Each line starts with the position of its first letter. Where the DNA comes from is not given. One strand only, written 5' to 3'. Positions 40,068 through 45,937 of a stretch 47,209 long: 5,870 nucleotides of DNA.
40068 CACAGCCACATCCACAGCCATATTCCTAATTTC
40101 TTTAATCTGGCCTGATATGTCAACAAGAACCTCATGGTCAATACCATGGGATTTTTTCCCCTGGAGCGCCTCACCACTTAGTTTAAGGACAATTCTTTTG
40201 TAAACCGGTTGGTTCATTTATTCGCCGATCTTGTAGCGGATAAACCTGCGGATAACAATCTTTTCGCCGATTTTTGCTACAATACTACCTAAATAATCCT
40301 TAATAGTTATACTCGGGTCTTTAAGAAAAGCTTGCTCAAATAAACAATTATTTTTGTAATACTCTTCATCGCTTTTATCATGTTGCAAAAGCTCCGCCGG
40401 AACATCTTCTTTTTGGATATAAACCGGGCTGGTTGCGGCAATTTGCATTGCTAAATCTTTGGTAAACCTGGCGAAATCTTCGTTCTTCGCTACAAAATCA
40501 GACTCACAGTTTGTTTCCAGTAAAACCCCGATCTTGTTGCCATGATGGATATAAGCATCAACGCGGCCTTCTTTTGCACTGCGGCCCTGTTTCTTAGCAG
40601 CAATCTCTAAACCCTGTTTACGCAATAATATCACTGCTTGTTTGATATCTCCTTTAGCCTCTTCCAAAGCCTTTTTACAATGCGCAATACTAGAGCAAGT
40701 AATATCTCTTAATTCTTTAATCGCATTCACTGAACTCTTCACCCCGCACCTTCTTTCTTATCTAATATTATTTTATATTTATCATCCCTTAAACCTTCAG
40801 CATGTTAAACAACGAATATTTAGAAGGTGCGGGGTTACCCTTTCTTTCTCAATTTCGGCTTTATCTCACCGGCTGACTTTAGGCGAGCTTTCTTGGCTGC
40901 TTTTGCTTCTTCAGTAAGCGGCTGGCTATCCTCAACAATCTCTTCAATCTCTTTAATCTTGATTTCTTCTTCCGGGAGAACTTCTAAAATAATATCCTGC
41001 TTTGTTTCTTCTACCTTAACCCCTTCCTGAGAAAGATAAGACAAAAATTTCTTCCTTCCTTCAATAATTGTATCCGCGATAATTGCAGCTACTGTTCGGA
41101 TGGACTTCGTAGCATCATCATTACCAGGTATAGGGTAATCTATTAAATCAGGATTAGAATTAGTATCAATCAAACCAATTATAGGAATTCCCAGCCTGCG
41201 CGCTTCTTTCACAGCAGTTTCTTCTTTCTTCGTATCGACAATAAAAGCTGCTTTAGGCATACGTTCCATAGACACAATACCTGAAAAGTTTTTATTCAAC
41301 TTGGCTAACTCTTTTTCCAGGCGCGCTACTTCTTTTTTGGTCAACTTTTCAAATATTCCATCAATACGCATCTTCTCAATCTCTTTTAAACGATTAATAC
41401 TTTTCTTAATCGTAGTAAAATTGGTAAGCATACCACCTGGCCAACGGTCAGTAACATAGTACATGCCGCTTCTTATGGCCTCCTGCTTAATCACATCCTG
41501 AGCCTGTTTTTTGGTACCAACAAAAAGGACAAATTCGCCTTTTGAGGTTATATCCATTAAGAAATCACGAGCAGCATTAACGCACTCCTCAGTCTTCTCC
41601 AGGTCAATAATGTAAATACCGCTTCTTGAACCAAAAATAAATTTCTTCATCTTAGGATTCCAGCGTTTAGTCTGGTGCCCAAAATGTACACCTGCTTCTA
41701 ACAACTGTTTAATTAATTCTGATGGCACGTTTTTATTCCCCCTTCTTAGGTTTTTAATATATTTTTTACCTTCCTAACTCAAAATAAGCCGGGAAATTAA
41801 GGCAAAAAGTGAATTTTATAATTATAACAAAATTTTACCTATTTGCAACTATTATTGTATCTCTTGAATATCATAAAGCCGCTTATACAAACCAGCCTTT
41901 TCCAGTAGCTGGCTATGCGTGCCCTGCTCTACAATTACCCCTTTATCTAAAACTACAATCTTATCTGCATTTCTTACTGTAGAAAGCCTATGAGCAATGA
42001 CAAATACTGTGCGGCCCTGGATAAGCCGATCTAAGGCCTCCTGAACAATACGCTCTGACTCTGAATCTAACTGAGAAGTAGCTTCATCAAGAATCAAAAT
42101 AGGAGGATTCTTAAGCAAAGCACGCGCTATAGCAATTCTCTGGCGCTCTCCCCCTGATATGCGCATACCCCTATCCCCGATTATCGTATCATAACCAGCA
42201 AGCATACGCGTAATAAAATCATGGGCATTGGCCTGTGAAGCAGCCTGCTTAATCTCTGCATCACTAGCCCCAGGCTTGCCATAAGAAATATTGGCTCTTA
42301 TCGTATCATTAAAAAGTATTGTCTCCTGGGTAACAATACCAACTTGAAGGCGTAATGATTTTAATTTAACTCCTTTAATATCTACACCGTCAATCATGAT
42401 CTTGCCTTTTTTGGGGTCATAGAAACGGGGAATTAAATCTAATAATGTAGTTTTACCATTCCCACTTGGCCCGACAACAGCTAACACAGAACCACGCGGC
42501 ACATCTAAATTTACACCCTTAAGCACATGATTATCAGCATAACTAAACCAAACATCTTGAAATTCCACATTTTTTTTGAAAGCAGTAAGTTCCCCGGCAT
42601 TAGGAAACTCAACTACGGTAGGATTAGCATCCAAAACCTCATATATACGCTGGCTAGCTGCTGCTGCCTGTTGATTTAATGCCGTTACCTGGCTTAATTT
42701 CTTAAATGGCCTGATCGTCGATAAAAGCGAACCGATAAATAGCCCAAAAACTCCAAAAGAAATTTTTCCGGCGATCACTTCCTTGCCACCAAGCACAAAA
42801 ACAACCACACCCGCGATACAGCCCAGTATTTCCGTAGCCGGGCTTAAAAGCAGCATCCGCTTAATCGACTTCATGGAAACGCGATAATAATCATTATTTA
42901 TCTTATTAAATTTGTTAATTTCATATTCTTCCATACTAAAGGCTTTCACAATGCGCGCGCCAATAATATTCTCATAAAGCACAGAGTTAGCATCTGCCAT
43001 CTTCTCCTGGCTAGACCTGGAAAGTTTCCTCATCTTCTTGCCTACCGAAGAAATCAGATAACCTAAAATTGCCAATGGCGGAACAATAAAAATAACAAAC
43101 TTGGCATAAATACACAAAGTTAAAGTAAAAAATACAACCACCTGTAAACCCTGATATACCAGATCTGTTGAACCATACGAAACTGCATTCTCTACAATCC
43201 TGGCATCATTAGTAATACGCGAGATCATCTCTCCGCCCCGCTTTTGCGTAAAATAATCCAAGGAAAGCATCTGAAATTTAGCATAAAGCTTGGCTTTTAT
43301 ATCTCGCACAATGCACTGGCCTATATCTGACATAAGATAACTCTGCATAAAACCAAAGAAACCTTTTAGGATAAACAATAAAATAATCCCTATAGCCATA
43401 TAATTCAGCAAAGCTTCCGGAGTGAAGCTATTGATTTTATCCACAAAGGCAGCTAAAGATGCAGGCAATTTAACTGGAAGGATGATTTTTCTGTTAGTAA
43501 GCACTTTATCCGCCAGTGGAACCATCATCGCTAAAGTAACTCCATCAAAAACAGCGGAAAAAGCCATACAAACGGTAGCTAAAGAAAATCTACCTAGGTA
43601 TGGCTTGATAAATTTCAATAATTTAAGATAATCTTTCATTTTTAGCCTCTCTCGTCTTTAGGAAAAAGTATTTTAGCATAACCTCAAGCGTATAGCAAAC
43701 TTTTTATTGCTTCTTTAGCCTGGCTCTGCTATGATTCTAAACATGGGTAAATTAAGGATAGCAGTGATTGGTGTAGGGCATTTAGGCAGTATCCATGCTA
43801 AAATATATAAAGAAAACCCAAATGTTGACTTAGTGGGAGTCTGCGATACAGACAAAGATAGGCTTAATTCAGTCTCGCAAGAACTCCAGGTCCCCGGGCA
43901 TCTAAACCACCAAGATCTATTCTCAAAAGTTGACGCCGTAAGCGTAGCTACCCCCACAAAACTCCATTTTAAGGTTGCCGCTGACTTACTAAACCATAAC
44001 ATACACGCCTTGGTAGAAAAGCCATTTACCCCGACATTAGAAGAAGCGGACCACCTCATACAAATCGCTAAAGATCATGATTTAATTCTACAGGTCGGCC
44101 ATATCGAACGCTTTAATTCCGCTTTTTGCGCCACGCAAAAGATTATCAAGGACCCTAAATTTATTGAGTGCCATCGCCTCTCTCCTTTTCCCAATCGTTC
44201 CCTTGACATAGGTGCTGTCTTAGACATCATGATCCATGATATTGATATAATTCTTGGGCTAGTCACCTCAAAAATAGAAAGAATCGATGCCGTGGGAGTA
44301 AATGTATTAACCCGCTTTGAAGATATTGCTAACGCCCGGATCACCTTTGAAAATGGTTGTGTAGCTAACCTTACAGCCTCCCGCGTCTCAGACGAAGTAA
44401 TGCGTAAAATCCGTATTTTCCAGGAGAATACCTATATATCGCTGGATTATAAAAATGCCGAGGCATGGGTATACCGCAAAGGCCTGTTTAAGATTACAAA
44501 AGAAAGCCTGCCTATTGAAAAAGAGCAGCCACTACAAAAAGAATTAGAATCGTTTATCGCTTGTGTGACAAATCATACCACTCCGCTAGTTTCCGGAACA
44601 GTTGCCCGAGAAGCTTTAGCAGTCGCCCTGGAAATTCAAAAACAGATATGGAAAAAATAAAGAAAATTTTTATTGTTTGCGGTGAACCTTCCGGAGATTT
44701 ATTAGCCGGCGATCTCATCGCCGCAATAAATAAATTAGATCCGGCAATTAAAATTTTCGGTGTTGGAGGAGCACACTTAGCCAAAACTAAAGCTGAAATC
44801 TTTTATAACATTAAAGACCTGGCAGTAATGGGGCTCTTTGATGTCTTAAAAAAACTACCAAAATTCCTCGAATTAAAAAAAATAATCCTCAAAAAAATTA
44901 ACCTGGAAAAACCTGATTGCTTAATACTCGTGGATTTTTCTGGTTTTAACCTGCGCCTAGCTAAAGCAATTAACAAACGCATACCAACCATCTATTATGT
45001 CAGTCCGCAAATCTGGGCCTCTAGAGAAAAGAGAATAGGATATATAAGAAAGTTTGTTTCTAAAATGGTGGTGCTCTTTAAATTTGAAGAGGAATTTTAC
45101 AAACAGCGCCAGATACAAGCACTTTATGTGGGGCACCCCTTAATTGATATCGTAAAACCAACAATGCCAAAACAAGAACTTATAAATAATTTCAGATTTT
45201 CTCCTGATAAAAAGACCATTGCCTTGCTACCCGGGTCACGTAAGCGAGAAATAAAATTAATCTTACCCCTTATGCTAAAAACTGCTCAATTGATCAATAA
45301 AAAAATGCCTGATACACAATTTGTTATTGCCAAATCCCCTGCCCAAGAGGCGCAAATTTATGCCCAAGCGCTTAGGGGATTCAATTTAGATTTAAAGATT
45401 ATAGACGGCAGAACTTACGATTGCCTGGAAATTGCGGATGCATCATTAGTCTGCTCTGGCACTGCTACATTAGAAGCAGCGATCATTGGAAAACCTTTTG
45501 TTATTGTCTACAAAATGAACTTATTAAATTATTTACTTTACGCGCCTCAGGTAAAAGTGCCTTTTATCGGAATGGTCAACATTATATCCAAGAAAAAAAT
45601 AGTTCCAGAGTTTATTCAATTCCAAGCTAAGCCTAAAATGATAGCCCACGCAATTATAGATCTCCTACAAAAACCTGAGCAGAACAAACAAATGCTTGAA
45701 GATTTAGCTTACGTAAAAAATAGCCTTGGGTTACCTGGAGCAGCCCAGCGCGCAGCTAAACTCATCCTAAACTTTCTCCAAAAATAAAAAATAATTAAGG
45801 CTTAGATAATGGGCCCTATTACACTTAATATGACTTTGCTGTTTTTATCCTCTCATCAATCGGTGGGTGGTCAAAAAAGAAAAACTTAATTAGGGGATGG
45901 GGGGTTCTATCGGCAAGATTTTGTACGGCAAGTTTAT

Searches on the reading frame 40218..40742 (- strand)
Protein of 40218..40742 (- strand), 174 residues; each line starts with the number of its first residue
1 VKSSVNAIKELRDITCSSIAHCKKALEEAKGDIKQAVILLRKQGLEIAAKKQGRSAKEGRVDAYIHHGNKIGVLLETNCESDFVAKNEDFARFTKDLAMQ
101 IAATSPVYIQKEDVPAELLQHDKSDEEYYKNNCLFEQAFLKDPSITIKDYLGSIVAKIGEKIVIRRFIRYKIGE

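Call 41: find_encoding_contigs(protein=window:40218-40742:-, flank=1500, max_places=10)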
Protein window:40218-40742:- (174 aa): 7 contigs read that carry it; 7 places shown.
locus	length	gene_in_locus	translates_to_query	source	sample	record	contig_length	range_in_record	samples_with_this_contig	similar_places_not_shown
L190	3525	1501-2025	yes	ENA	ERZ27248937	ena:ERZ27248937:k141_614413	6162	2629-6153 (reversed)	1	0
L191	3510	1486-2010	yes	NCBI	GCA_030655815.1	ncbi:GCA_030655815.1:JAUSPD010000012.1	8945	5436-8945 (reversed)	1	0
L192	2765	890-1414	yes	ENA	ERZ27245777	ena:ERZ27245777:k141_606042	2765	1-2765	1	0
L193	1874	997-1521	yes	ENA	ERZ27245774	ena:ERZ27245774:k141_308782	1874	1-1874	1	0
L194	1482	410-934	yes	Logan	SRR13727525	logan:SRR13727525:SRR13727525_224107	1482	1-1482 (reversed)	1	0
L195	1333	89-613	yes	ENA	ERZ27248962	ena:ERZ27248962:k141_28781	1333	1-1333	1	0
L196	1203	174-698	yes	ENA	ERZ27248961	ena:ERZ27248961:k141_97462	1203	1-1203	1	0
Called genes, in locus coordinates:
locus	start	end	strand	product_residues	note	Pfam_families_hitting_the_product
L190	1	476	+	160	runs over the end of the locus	?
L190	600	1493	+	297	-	PF00318:Ribosomal_S2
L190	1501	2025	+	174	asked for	PF00889:EF_TS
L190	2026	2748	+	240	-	PF00696:AA_kinase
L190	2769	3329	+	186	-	PF01765:RRF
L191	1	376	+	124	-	PF00005:ABC_tran, PF02463:SMC_N (weak)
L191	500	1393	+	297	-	PF00318:Ribosomal_S2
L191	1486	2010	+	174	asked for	PF00889:EF_TS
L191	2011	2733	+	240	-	PF00696:AA_kinase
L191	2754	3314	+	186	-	PF01765:RRF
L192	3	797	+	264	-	?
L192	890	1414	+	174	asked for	PF00889:EF_TS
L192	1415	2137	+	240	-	PF00696:AA_kinase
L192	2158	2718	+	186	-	PF01765:RRF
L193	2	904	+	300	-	?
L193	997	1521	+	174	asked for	PF00889:EF_TS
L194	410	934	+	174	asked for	PF00889:EF_TS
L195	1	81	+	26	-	?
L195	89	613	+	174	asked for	PF00889:EF_TS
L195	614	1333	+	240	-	PF00696:AA_kinase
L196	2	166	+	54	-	?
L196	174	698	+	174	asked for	PF00889:EF_TS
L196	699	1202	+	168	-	?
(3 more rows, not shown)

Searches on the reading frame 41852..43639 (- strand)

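Call 45: search_protein_families(library=pfam, proteins=[window:41852-43639:-])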
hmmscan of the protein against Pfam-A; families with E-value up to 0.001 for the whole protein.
window:41852-43639:- (595 aa): 4 families
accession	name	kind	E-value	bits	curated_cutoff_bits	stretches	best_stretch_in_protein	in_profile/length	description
PF00664.28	ABC_membrane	-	5.7e-42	144.7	28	1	61-306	21-268/274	ABC transporter transmembrane region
PF00005.33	ABC_tran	-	4.4e-33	115.2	25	1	373-522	1-137/137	ABC transporter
PF02463.25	SMC_N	-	3.9e-08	33.4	40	1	386-564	27-211/220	RecF/RecN/SMC N terminal domain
PF13191.12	AAA_16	-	0.00072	20.5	32.6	0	382-548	23-167/167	AAA ATPase domain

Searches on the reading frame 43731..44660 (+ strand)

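Call 45: search_protein_families(library=pfam, proteins=[window:43731-44660:+])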
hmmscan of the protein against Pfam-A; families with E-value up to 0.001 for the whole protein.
window:43731-44660:+ (309 aa): 2 families
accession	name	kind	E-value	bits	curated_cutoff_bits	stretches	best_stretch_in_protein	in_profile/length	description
PF01408.29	GFO_IDH_MocA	-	8.3e-29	101.2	24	1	8-124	1-120/120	Oxidoreductase family, NAD-binding Rossmann fold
PF22725.1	GFO_IDH_MocA_C3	-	2.4e-10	40.9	27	1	156-230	39-117/124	GFO/IDH/MocA C-terminal domain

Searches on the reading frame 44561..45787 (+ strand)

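Call 45: search_protein_families(library=pfam, proteins=[window:44561-45787:+])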
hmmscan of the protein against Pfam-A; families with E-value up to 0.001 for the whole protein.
window:44561-45787:+ (408 aa): 1 family
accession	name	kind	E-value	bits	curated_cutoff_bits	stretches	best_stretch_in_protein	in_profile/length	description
PF02684.21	LpxB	-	2.9e-93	313.2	22.6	1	36-379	1-349/374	Lipid-A-disaccharide synthetase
